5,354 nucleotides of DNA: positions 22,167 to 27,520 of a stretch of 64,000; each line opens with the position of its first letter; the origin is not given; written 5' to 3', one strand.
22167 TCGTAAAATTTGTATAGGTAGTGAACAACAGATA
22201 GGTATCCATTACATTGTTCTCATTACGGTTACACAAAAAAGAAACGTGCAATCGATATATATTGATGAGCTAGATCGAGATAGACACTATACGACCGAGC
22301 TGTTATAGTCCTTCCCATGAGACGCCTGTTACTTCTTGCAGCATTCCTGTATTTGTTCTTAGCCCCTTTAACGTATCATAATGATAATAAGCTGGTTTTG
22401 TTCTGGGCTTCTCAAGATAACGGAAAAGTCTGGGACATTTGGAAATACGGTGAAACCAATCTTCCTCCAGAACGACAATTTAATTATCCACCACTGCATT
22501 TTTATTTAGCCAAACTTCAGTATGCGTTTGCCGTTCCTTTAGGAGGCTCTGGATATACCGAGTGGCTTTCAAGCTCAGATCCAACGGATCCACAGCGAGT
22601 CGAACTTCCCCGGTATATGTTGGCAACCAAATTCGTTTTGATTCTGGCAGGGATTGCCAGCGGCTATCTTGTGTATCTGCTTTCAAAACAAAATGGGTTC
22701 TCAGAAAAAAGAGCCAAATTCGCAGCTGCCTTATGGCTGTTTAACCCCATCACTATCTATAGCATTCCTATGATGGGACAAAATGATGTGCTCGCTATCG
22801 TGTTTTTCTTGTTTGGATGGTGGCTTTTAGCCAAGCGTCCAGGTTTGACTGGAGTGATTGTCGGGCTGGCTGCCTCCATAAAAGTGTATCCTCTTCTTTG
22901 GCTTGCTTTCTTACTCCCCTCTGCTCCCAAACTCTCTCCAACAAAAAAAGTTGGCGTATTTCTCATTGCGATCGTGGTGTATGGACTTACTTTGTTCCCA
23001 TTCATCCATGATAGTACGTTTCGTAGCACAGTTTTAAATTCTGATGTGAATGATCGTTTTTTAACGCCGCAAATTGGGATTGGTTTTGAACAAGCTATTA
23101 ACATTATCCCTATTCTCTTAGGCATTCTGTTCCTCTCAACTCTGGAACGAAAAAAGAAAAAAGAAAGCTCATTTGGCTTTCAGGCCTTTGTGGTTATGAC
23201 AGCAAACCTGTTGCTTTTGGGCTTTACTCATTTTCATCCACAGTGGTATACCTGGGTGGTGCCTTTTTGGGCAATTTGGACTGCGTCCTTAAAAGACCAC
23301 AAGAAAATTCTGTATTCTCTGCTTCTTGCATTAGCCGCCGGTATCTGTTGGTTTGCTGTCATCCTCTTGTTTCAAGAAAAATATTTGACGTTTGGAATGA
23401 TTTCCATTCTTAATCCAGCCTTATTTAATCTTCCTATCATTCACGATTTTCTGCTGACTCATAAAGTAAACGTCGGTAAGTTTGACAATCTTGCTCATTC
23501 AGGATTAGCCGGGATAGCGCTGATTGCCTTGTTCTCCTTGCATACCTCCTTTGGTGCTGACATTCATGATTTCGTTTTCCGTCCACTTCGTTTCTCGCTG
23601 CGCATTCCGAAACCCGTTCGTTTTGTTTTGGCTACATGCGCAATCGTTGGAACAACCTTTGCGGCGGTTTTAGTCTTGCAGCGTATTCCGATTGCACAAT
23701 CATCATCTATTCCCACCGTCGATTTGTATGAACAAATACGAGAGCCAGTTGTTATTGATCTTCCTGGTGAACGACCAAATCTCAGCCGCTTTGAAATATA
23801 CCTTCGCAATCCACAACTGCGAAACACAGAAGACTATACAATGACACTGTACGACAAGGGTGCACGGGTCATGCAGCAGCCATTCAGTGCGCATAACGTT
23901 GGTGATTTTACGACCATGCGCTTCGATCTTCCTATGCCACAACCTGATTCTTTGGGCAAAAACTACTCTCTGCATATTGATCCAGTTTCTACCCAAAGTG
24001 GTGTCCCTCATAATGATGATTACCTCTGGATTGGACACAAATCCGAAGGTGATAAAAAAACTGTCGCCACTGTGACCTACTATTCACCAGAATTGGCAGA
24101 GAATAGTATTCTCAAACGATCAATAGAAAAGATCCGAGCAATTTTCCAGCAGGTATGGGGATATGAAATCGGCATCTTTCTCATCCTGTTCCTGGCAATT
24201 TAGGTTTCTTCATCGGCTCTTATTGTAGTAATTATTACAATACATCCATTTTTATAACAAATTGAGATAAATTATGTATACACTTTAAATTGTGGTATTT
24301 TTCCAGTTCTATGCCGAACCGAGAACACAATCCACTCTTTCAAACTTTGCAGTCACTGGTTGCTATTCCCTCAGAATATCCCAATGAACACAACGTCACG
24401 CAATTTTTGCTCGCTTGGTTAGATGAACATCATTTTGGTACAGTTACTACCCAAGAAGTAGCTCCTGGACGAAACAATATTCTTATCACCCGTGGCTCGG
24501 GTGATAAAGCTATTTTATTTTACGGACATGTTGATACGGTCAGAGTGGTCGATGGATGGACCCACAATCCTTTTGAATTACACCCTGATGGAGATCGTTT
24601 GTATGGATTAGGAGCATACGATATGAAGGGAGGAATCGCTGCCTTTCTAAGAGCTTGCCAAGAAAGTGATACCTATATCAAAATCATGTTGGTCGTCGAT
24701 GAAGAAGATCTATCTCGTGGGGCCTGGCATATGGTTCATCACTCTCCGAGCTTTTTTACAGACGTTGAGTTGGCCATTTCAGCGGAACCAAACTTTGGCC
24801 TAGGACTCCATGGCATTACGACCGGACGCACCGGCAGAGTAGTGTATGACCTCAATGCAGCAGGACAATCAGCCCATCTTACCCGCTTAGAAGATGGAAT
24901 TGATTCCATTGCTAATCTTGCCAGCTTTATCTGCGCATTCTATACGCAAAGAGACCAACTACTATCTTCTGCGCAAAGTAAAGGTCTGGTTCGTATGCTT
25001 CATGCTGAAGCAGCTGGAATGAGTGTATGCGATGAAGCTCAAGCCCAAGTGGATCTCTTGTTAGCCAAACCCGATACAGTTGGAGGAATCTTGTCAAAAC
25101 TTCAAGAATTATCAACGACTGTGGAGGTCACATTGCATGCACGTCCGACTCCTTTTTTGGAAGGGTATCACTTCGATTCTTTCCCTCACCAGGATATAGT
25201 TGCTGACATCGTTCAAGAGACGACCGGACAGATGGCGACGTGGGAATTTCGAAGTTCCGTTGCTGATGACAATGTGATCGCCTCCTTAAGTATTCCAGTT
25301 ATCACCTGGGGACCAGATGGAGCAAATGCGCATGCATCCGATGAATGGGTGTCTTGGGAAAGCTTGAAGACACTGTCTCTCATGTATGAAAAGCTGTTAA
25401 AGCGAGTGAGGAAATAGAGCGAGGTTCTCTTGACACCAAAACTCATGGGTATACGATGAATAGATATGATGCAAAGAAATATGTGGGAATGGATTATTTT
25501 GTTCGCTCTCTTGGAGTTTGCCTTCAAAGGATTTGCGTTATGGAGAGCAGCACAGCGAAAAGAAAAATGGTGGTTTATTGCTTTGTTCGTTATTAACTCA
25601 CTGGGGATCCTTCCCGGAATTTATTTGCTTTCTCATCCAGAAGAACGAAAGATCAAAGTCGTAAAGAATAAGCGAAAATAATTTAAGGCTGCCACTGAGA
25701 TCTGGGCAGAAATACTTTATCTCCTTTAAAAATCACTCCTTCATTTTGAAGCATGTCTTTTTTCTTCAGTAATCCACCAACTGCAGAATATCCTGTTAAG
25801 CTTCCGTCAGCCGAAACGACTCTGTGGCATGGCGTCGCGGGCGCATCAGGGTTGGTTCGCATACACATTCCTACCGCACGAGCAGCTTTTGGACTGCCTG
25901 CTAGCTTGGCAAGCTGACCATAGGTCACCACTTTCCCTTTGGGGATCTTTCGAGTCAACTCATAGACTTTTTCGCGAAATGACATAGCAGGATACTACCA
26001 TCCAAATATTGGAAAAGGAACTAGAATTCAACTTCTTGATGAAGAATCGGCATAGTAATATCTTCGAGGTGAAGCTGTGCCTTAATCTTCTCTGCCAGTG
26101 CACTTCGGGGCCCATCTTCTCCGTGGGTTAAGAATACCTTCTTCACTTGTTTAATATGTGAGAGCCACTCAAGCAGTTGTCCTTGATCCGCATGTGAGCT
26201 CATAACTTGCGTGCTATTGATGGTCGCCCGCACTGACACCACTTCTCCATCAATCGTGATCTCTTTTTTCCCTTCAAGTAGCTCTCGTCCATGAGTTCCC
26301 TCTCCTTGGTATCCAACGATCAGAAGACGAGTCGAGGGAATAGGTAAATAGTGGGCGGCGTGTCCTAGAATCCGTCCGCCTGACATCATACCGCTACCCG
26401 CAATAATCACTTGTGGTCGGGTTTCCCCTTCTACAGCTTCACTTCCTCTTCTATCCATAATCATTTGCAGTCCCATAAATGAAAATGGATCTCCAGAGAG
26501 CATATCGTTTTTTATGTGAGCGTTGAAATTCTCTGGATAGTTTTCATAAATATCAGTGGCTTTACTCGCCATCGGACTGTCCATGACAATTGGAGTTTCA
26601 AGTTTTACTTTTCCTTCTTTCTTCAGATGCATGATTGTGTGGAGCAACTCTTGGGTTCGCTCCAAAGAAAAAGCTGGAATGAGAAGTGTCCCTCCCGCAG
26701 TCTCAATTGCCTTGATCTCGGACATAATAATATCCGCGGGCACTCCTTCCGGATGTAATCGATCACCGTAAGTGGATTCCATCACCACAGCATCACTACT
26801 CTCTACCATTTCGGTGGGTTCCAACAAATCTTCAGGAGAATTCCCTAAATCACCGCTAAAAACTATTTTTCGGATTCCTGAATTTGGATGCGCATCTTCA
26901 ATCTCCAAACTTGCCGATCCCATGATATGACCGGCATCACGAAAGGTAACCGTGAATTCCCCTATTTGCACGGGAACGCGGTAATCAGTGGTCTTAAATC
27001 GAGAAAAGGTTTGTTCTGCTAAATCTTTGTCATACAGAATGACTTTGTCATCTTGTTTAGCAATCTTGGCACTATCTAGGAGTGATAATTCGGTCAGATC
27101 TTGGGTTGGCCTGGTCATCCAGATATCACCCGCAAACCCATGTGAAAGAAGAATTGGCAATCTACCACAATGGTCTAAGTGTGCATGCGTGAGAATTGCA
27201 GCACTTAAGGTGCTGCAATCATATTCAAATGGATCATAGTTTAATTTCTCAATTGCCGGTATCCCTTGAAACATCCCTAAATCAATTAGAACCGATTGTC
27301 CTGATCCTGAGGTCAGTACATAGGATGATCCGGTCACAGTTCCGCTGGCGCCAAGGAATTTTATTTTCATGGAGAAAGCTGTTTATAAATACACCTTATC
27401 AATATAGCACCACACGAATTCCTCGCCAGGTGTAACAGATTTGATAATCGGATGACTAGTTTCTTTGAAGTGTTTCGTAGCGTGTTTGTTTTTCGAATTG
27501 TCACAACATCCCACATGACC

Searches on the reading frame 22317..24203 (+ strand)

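Call 24: search_protein_families(library=pfam, proteins=[window:22317-24203:+], max_evalue=0.0001)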
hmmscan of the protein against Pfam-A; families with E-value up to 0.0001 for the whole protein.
window:22317-24203:+ (628 aa): 1 family
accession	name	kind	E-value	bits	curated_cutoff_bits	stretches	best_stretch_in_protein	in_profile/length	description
PF09594.16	GT87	-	2.4e-09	37.7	25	1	102-229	21-149/237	Glycosyltransferase family 87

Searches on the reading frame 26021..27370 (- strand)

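Call 24: search_protein_families(library=pfam, proteins=[window:26021-27370:-], max_evalue=0.0001)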
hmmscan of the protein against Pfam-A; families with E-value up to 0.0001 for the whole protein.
window:26021-27370:- (449 aa): 5 families
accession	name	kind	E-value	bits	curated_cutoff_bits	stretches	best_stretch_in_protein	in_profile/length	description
PF10996.14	Beta-Casp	-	2.7e-31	109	27.7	1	239-364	1-120/120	Beta-Casp domain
PF00753.33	Lactamase_B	-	1.8e-13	51.3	22.7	1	12-188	4-165/196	Metallo-beta-lactamase superfamily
PF07521.17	RMMBL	-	1.2e-11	44.8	21.6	1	378-434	2-57/63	Zn-dependent metallo-hydrolase RNA specificity domain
PF16661.11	Lactamase_B_6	-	2.9e-06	27.2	27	1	26-193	8-180/193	Metallo-beta-lactamase superfamily domain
PF12706.13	Lactamase_B_2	-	4.4e-06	26.9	27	0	52-205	28-170/200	Beta-lactamase superfamily domain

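Call 47: search_protein_families(library=ncbifam, proteins=[window:26021-27370:-], max_evalue=0.001)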
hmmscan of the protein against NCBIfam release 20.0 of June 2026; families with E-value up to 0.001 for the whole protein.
window:26021-27370:- (449 aa): 6 families
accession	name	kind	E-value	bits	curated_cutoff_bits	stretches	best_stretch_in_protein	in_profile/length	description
NF045584.1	cas14_MBL_CASP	equivalog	3.8e-102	342.6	800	1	1-430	1-425/612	type VII CRISPR-associated protein Cas14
TIGR03675.1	arCOG00543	equivalog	5.9e-82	275.9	580.2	1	2-440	176-622/631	beta-CASP ribonuclease aCPSF1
TIGR04122.1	Xnuc_lig_assoc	equivalog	2.3e-16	59.5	325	1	123-249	62-185/326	ligase-associated DNA damage response exonuclease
NF041851.1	cyc_nuc_deg_phdiest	equivalog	3.6e-08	33.1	400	1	1-225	1-208/253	cyclic nucleotide-degrading phosphodiesterase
NF033105.1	bla_subclass_B3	equivalog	0.00012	21.5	240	1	11-160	20-158/257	subclass B3 metallo-beta-lactamase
NF012229.1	bla_class_B_core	domain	0.00017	21.8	100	0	14-108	14-94/139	metallo-beta-lactamase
